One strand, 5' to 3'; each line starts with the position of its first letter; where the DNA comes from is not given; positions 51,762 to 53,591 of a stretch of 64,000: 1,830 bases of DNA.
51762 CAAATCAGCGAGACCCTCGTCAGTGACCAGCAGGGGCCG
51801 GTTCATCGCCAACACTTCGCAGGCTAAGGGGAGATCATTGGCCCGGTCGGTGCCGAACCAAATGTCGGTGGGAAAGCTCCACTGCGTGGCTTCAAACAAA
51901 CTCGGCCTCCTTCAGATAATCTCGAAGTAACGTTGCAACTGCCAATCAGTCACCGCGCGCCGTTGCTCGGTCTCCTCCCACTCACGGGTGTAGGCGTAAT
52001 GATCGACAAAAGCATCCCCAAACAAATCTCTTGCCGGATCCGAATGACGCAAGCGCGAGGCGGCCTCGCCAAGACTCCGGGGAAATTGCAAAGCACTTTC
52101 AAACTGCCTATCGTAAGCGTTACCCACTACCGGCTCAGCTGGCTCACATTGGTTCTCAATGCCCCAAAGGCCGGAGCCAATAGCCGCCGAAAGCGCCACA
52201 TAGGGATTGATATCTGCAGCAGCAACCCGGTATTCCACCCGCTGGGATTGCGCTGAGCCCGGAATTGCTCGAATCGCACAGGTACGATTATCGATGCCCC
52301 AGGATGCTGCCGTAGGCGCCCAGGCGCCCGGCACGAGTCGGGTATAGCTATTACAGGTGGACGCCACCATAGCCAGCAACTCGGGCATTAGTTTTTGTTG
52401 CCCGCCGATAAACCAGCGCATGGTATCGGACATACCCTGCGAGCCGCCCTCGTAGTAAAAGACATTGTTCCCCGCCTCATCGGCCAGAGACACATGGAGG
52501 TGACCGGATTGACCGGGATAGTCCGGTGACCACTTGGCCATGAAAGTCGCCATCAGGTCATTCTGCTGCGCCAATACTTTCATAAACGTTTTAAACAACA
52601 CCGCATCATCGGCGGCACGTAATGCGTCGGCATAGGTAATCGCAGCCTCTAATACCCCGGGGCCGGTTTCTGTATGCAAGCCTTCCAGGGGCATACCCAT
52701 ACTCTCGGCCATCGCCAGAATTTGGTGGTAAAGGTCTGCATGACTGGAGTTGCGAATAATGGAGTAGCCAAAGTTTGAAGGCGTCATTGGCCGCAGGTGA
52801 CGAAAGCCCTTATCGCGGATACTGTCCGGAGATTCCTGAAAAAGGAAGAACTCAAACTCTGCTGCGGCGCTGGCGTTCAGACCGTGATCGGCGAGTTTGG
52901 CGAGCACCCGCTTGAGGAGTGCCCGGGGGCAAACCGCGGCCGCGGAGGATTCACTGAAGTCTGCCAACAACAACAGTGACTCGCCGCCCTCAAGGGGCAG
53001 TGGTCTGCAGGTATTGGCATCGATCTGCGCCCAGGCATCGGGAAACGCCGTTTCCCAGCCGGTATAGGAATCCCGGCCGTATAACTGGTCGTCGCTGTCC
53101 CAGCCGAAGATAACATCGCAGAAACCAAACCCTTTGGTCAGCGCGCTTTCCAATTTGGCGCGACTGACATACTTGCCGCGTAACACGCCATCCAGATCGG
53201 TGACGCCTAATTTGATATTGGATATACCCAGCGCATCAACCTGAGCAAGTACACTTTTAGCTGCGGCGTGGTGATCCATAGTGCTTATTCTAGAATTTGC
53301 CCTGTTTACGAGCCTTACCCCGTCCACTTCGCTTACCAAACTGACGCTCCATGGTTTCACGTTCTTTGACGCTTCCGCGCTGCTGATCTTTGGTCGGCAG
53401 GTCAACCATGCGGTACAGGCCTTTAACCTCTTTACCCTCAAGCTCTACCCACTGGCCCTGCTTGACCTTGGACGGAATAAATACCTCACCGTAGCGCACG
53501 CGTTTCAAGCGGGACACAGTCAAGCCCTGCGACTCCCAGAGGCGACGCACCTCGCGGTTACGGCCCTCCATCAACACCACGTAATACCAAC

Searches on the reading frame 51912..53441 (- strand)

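Call 83: search_protein_families(library=pfam, proteins=[window:51912-53441:-], max_evalue=0.000001)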
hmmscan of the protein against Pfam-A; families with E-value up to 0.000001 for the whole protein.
window:51912-53441:- (509 aa): 1 family
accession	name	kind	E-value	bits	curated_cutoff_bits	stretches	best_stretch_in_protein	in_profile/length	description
PF00120.29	Gln-synt_C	-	2e-97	326.8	24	1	170-505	2-344/344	Glutamine synthetase, catalytic domain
